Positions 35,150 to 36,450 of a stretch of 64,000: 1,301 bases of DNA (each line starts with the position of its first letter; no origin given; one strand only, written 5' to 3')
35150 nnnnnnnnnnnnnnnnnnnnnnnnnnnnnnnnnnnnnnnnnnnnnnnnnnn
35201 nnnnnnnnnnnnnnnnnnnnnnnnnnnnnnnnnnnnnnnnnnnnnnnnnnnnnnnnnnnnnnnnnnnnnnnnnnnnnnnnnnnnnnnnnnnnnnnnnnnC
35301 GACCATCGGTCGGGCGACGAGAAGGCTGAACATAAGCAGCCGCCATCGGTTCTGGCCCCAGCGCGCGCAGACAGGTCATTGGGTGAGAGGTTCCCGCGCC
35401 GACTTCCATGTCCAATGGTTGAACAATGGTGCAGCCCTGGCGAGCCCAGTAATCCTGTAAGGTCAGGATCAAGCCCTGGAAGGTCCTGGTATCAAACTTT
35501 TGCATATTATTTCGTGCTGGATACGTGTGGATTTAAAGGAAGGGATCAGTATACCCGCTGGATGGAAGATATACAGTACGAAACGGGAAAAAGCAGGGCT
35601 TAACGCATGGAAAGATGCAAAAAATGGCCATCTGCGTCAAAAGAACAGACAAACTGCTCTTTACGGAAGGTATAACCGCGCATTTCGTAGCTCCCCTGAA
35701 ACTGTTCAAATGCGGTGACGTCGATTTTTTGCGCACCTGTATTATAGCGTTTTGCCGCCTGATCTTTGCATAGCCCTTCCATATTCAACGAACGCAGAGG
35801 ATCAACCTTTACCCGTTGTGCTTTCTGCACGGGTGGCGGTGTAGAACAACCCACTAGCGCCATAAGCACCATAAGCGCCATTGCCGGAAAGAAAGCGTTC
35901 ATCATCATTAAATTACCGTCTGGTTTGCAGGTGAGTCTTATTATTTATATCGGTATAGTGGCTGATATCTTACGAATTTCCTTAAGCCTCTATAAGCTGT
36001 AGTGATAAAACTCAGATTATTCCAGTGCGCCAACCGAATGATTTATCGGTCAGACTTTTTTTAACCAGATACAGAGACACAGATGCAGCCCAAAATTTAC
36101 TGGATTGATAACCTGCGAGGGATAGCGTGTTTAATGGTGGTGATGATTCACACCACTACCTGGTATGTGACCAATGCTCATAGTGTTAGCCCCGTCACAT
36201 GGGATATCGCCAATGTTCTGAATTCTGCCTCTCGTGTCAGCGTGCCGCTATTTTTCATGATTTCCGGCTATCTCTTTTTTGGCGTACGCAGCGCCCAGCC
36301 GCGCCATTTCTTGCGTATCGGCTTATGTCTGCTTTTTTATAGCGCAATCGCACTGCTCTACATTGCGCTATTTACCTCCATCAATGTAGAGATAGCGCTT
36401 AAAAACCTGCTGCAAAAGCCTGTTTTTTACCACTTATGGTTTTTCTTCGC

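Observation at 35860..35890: Imperfect 9-bp triple tandem repeat in the ysaB signal-peptide coding region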

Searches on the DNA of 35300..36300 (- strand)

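Call 3: search_dna_similar(query=window:35560-35990:-, collection=ecoli_genomes, mode=near, max_rows=30, rows=spread)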
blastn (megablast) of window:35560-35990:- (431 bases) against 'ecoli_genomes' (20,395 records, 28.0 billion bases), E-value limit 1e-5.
Records with a match: 5425; places in all: 5431; records where one place covers at least 80% of the query: 5420.
Genomes with a match: 5425 of 5426; with a place that covers at least 80% of the query: 5420. Places per genome that has any: lowest 1, median 1, highest 2. On chromosomes: 5431 places; on plasmids: 0.
Best place of each record, by identity: >=99% 548; 95-99% 301; 90-95% 4575; 80-90% 1.
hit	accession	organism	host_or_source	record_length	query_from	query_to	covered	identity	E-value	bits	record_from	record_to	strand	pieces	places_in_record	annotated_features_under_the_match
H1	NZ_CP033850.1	Escherichia coli strain FDAARGOS_497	Homo sapiens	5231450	1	431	100%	100.0%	0e+0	797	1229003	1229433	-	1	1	ysaB: YsaB family lipoprotein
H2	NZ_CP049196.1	Escherichia coli strain E118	dog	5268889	1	431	100%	99.5%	0e+0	785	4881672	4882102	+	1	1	ysaB: YsaB family lipoprotein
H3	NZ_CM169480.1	Escherichia coli strain EC21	Homo sapiens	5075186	1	431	100%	99.5%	0e+0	785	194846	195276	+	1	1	ysaB: YsaB family lipoprotein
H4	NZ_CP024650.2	Escherichia coli strain BH100 substr. MG2014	Homo sapiens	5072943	1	431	100%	97.2%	0e+0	730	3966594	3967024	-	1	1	ysaB: YsaB family lipoprotein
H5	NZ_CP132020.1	Escherichia coli strain JCH8249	Homo sapiens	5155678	1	431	100%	96.5%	0e+0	713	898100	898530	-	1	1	ysaB: YsaB family lipoprotein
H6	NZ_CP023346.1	Escherichia coli strain ETEC-2265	Homo sapiens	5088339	1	431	100%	94.7%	0e+0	660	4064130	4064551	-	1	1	ysaB: YsaB family lipoprotein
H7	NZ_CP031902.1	Escherichia coli O104:H4 strain FWSEC0009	Homo sapiens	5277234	1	431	100%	94.7%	0e+0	660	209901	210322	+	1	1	ysaB: YsaB family lipoprotein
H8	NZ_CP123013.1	Escherichia coli strain 18-4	Homo sapiens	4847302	1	431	100%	94.7%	0e+0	660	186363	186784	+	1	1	ysaB: YsaB family lipoprotein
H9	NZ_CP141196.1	Escherichia coli strain 673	Homo sapiens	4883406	1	431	100%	94.7%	0e+0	660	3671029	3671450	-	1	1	ysaB: YsaB family lipoprotein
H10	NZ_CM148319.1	Escherichia coli strain 28A18CPO003A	Homo sapiens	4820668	1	431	100%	94.7%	0e+0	660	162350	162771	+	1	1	ysaB: YsaB family lipoprotein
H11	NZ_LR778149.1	Escherichia coli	water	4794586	1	431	100%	94.7%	0e+0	660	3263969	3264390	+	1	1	ysaB: YsaB family lipoprotein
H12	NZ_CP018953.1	Escherichia coli strain Ecol_276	Homo sapiens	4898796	1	431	100%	94.4%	0e+0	654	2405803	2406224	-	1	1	ysaB: YsaB family lipoprotein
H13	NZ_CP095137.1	Escherichia coli strain Iso00225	Homo sapiens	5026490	1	431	100%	94.4%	0e+0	654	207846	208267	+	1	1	ysaB: YsaB family lipoprotein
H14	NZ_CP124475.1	Escherichia coli strain AVS0969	wastewater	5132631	1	431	100%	94.4%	0e+0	654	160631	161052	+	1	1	ysaB: YsaB family lipoprotein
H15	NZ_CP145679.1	Escherichia coli strain S1-NGR-02-A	Homo sapiens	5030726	1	431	100%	94.4%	0e+0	654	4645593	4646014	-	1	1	ysaB: YsaB family lipoprotein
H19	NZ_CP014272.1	Escherichia coli K-12 strain K-12 C3026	laboratory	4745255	1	431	100%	94.2%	0e+0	649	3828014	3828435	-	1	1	ysaB: YsaB family lipoprotein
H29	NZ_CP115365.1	Escherichia coli strain CUVET19-1426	dog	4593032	1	431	100%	91.6%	9e-165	588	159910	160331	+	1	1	ysaB: YsaB family lipoprotein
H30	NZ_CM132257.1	Escherichia coli strain 22AR0118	Homo sapiens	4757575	1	233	54%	89.3%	5e-73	283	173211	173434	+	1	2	YsaB family lipoprotein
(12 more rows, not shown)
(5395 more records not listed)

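Call 5: get_annotated_region(hit=H1, flank=1500)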
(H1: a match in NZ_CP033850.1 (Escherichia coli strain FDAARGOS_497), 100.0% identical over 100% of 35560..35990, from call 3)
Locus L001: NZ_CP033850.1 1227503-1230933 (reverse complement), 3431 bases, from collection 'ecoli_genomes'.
description: Escherichia coli strain FDAARGOS_497 chromosome, complete genome
organism: Escherichia coli strain FDAARGOS_497 (NCBI taxid 562)
replicon: chromosome; assembly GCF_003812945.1
host: Homo sapiens; source: UCC isolate; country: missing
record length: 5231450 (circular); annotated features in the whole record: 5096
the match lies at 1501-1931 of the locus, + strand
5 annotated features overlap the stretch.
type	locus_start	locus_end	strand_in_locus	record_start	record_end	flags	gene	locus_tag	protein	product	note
CDS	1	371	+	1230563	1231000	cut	yiaA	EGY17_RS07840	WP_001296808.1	inner membrane protein YiaA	-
CDS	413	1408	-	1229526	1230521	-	wecH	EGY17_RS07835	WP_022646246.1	O-acetyltransferase WecH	-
CDS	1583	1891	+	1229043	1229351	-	ysaB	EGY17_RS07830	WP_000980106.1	YsaB family lipoprotein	-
CDS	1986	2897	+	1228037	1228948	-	glyQ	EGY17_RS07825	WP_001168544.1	glycine--tRNA ligase subunit alpha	-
CDS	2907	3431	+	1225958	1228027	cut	glyS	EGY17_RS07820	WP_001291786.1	glycine--tRNA ligase subunit beta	-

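Call 6: get_annotated_region(hit=H19, flank=1500)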
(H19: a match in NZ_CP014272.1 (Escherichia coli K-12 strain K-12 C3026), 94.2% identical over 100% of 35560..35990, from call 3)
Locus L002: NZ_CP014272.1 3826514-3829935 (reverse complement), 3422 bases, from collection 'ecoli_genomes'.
description: Escherichia coli K-12 strain K-12 C3026 chromosome, complete genome
organism: Escherichia coli K-12 strain K-12 C3026 (NCBI taxid 83333)
replicon: chromosome; assembly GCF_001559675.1
host: -; source: laboratory; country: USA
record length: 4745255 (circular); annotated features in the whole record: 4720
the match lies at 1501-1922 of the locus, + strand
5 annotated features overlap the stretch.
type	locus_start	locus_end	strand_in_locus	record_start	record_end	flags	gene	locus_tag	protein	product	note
CDS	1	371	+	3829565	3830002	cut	yiaA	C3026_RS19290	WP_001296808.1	inner membrane protein YiaA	-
CDS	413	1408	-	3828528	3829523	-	wecH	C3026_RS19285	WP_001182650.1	O-acetyltransferase WecH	-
CDS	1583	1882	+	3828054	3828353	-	ysaB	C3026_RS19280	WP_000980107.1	YsaB family lipoprotein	-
CDS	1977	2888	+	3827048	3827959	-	glyQ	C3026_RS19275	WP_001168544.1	glycine--tRNA ligase subunit alpha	-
CDS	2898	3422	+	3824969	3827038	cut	glyS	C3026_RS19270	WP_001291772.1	glycine--tRNA ligase subunit beta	-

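Call 7: get_annotated_region(hit=H4, flank=300)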
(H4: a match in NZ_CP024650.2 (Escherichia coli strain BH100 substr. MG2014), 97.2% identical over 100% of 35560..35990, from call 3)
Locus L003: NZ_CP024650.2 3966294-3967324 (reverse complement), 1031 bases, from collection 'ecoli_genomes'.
description: Escherichia coli strain BH100 substr. MG2014 chromosome, complete genome
organism: Escherichia coli strain BH100 substr. MG2014 (NCBI taxid 562)
replicon: chromosome; assembly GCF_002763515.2
host: Homo sapiens; source: urine; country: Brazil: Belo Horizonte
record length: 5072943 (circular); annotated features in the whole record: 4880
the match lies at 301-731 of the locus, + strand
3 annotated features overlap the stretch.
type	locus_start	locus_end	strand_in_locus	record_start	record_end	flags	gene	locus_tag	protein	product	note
CDS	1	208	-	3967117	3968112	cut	wecH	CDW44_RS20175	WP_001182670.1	O-acetyltransferase WecH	-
CDS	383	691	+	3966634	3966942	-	ysaB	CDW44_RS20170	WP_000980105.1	YsaB family lipoprotein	-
CDS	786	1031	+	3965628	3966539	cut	glyQ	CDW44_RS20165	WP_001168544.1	glycine--tRNA ligase subunit alpha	-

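Call 8: get_annotated_region(hit=H5, flank=300)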
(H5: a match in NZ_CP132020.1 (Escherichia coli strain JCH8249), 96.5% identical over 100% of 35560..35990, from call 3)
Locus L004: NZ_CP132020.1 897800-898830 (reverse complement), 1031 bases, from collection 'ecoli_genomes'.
description: Escherichia coli strain JCH8249 chromosome, complete genome
organism: Escherichia coli strain JCH8249 (NCBI taxid 562)
replicon: chromosome; assembly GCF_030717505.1
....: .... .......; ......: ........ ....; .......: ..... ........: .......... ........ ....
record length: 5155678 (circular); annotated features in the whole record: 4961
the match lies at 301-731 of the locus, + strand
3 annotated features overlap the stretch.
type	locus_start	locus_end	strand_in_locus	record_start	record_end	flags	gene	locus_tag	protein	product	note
CDS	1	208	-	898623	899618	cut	wecH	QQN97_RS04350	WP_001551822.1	O-acetyltransferase WecH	-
CDS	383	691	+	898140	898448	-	ysaB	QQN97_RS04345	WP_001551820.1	YsaB family lipoprotein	-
CDS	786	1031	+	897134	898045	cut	glyQ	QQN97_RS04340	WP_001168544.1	glycine--tRNA ligase subunit alpha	-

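Call 9: get_annotated_region(hit=H6, flank=300)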
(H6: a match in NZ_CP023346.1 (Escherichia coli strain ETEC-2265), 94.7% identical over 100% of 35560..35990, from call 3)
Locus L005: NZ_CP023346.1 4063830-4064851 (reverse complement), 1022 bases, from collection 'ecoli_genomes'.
description: Escherichia coli strain ETEC-2265 chromosome, complete genome
organism: Escherichia coli strain ETEC-2265 (NCBI taxid 562)
replicon: chromosome; assembly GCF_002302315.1
host: Homo sapiens; source: Diarrheal stool; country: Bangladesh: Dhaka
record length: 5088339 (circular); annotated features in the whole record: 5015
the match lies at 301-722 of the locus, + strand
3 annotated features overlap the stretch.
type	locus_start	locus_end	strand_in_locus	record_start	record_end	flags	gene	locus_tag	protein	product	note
CDS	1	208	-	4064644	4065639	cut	wecH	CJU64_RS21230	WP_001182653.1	O-acetyltransferase WecH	-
CDS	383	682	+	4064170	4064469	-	ysaB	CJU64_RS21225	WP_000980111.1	YsaB family lipoprotein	-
CDS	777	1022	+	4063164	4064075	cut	glyQ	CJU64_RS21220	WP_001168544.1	glycine--tRNA ligase subunit alpha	-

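Call 10: get_annotated_region(hit=H29, flank=300)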
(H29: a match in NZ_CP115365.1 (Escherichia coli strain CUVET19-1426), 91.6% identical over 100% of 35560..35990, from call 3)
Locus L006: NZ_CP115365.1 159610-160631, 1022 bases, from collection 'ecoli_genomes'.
description: Escherichia coli strain CUVET19-1426 chromosome, complete genome
organism: Escherichia coli strain CUVET19-1426 (NCBI taxid 562)
replicon: chromosome; assembly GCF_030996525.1
host: dog; source: Prostatic abscess; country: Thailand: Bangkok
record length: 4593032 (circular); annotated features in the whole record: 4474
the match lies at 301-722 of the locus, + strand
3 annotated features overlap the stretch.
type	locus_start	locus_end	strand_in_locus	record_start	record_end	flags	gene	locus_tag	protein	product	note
CDS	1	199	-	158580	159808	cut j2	-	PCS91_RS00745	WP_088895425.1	IS3-like element IS2 family transposase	programmed frameshift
CDS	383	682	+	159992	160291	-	ysaB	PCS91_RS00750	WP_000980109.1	YsaB family lipoprotein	-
CDS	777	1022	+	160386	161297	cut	glyQ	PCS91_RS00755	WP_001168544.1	glycine--tRNA ligase subunit alpha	-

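Call 11: get_annotated_region(hit=H30, flank=1500)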
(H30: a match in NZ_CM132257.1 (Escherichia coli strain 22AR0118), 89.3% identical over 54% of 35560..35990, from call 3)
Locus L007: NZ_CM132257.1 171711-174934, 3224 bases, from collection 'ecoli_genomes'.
description: Escherichia coli strain 22AR0118 chromosome, whole genome shotgun sequence
organism: Escherichia coli strain 22AR0118 (NCBI taxid 562)
replicon: chromosome; assembly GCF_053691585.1
host: Homo sapiens; source: urine; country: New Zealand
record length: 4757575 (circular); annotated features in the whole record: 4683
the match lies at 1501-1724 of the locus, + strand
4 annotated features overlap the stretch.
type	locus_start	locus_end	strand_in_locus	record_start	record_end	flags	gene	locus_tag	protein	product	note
CDS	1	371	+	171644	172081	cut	yiaA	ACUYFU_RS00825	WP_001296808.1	inner membrane protein YiaA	-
CDS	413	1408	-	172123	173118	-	wecH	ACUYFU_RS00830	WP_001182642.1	O-acetyltransferase WecH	-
CDS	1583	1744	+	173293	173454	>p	-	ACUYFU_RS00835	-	YsaB family lipoprotein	incomplete; partial in the middle of a contig; missing C-terminus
CDS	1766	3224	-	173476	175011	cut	tnpC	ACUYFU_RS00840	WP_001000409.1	IS66 family transposase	-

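Call 14: search_dna_similar(query=window:35846-35915:-, collection=ecoli_genomes, mode=near, max_rows=60, rows=spread)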
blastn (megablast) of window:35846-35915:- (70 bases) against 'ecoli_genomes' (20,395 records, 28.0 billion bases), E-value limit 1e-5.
Records with a match: 5384; places in all: 5384; records where one place covers at least 80% of the query: 829.
Genomes with a match: 5384 of 5426; with a place that covers at least 80% of the query: 829. Places per genome that has any: lowest 1, median 1, highest 1. On chromosomes: 5384 places; on plasmids: 0.
Best place of each record, by identity: >=99% 3348; 95-99% 2036.
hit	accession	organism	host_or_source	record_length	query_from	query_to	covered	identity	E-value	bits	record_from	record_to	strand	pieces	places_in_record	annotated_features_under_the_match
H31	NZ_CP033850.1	Escherichia coli strain FDAARGOS_497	Homo sapiens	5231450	1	70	100%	100.0%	6e-28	130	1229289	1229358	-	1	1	ysaB: YsaB family lipoprotein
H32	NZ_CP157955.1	Escherichia coli strain B1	calf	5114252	1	70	100%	100.0%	6e-28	130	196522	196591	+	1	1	ysaB: YsaB family lipoprotein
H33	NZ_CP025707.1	Escherichia coli strain YDC107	Homo sapiens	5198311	1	70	100%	98.6%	3e-26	124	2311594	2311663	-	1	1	ysaB: YsaB family lipoprotein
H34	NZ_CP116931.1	Escherichia coli strain MLI106K1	Homo sapiens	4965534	1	70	100%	98.6%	3e-26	124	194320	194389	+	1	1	ysaB: YsaB family lipoprotein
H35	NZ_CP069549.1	Escherichia coli strain FDAARGOS_1253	Homo sapiens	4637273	1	70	100%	98.6%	3e-26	124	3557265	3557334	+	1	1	ysaB: YsaB family lipoprotein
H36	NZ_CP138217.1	Escherichia coli strain 20Y000092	Homo sapiens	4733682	1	70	100%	98.6%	3e-26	124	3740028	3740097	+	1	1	ysaB: YsaB family lipoprotein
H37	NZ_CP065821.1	Escherichia coli strain ECO_1_S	Homo sapiens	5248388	1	70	100%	98.6%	3e-26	124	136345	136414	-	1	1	ysaB: YsaB family lipoprotein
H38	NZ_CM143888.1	Escherichia coli strain E30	Homo sapiens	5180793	1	70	100%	98.6%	3e-26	124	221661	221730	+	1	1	ysaB: YsaB family lipoprotein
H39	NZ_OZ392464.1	Escherichia coli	Gallus gallus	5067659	1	70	100%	98.6%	3e-26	124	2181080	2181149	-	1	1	ysaB: YsaB family lipoprotein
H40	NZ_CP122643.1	Escherichia coli strain ETEC4079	Sus scrofa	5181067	1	70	100%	97.1%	1e-24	119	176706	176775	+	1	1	ysaB: YsaB family lipoprotein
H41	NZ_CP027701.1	Escherichia coli strain 675SK2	-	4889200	1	51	73%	100.0%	2e-17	95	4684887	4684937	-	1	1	ysaB: YsaB family lipoprotein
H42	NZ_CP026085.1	Escherichia coli strain DH5alpha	-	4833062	1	51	73%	100.0%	2e-17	95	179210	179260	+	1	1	ysaB: YsaB family lipoprotein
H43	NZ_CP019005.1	Escherichia coli strain Ecol_AZ155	Homo sapiens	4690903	1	51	73%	100.0%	2e-17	95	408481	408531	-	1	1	ysaB: YsaB family lipoprotein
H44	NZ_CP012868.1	Escherichia coli str. K-12 substr. MG1655 strain K-12 ...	missing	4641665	1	51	73%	100.0%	2e-17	95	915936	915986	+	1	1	ysaB: YsaB family lipoprotein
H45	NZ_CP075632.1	Escherichia coli strain 2018-166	Homo sapiens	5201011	1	51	73%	100.0%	2e-17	95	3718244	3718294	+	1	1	ysaB: YsaB family lipoprotein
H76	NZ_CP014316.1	Escherichia coli JJ1887 strain JJ1887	Homo sapiens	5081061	1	51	73%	98.0%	1e-15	90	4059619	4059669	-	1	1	ysaB: YsaB family lipoprotein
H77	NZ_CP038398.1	Escherichia coli O157:H7 strain DEC4E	Homo sapiens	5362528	1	51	73%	98.0%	1e-15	90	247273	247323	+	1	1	ysaB: YsaB family lipoprotein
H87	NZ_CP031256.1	Escherichia coli strain M16807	Homo sapiens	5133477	1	51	73%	96.1%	5e-14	84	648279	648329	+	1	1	ysaB: YsaB family lipoprotein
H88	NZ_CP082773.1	Escherichia coli O99:H6 strain CU42ET-1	Homo sapiens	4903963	1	51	73%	96.1%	5e-14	84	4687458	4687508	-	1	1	ysaB: YsaB family lipoprotein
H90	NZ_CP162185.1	Escherichia coli strain STK78-E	Coriander root, import product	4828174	1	48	69%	100.0%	1e-15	90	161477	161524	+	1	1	ysaB: YsaB family lipoprotein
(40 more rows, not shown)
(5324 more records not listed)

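Call 15: search_dna_similar(query=L002:1576-1636:+, collection=ecoli_genomes, mode=near, max_rows=40, rows=spread)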
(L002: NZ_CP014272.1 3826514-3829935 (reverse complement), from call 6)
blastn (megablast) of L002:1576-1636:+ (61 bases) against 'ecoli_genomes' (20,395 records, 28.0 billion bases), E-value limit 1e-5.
Records with a match: 5359; places in all: 5359; records where one place covers at least 80% of the query: 5359.
Genomes with a match: 5359 of 5426; with a place that covers at least 80% of the query: 5359. Places per genome that has any: lowest 1, median 1, highest 1. On chromosomes: 5359 places; on plasmids: 0.
Best place of each record, by identity: >=99% 3213; 95-99% 2146.
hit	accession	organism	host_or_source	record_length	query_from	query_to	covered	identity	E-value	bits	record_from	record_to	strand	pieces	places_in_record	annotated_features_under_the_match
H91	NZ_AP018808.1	Escherichia coli strain E2865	Bos taurus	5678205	1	61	100%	100.0%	5e-23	113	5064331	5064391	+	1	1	ysaB: YsaB family lipoprotein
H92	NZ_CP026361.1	Escherichia coli strain 1A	not applicable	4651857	1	61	100%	100.0%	5e-23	113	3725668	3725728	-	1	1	ysaB: YsaB family lipoprotein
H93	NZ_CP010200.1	Escherichia coli strain M10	mouse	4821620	1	61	100%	100.0%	5e-23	113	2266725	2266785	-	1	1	ysaB: YsaB family lipoprotein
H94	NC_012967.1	Escherichia coli B str. REL606 strain REL606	-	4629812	1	61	100%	100.0%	5e-23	113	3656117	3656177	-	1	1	ysaB: YsaB family lipoprotein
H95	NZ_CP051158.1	Escherichia coli strain 17MR471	missing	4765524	1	61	100%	100.0%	5e-23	113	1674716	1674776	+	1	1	ysaB: YsaB family lipoprotein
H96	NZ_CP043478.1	Escherichia coli strain ST130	Yak feces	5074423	1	61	100%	100.0%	5e-23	113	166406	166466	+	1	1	ysaB: YsaB family lipoprotein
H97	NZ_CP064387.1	Escherichia coli O104:H4 strain PartB-EcoliO104H4-RM8376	missing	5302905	1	61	100%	100.0%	5e-23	113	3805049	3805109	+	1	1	ysaB: YsaB family lipoprotein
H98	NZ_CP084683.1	Escherichia coli strain BL21(RP)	-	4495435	1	61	100%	100.0%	5e-23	113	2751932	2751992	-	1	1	ysaB: YsaB family lipoprotein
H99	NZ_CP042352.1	Escherichia coli strain RM9513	crow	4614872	1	61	100%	100.0%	5e-23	113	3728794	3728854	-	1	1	ysaB: YsaB family lipoprotein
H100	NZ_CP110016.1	Escherichia coli strain HE_100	laboratory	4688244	1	61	100%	100.0%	5e-23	113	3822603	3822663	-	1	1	ysaB: YsaB family lipoprotein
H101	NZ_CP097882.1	Escherichia coli str. K-12 substr. MG1655 strain K-12 ...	not applicable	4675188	1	61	100%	100.0%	5e-23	113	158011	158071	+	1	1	ysaB: YsaB family lipoprotein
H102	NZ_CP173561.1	Escherichia coli strain 98201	Homo sapiens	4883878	1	61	100%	100.0%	5e-23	113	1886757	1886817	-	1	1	ysaB: YsaB family lipoprotein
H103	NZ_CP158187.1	Escherichia coli strain EC0900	Homo sapiens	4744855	1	61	100%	100.0%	5e-23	113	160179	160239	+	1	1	ysaB: YsaB family lipoprotein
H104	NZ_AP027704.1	Escherichia coli strain PSS-13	Homo sapiens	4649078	1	61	100%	100.0%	5e-23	113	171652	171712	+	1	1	ysaB: YsaB family lipoprotein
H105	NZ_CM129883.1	Escherichia coli strain MB06233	seawater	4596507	1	61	100%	100.0%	5e-23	113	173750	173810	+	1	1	ysaB: YsaB family lipoprotein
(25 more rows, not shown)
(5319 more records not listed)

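Call 22: get_annotated_region(hit=H33, flank=1500)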
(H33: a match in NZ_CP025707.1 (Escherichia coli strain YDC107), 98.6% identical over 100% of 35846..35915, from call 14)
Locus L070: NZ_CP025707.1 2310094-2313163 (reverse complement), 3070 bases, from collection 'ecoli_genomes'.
description: Escherichia coli strain YDC107 chromosome, complete genome
organism: Escherichia coli strain YDC107 (NCBI taxid 562)
replicon: chromosome; assembly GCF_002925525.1
host: Homo sapiens; source: missing; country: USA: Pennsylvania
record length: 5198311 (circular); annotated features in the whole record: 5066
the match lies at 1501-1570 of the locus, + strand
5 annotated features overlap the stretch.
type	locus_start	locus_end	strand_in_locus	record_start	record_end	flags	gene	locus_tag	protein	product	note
CDS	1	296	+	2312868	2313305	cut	yiaA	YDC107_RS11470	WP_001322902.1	inner membrane protein YiaA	-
CDS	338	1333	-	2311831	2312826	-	wecH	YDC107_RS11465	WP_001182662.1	O-acetyltransferase WecH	-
CDS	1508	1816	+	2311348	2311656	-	ysaB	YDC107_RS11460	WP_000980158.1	YsaB family lipoprotein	-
CDS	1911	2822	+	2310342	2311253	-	glyQ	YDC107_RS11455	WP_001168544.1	glycine--tRNA ligase subunit alpha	-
CDS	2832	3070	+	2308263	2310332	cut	glyS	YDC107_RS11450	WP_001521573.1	glycine--tRNA ligase subunit beta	-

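Call 23: get_annotated_region(hit=H35, flank=1500)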
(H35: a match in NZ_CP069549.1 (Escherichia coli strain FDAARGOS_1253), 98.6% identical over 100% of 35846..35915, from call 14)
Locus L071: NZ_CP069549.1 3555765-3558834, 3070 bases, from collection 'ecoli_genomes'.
description: Escherichia coli strain FDAARGOS_1253 chromosome, complete genome
organism: Escherichia coli strain FDAARGOS_1253 (NCBI taxid 562)
replicon: chromosome; assembly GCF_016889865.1
host: Homo sapiens; source: missing; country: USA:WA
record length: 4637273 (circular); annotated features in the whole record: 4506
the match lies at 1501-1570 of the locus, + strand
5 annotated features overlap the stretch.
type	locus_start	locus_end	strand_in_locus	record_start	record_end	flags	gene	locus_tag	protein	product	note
CDS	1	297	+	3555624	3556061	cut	yiaA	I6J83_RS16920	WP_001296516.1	inner membrane protein YiaA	-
CDS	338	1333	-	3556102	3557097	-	wecH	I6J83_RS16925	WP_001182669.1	O-acetyltransferase WecH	-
CDS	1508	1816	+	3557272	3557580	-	ysaB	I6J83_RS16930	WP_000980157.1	YsaB family lipoprotein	-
CDS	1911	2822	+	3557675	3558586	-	glyQ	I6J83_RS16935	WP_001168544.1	glycine--tRNA ligase subunit alpha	-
CDS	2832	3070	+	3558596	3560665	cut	glyS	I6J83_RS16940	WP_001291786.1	glycine--tRNA ligase subunit beta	-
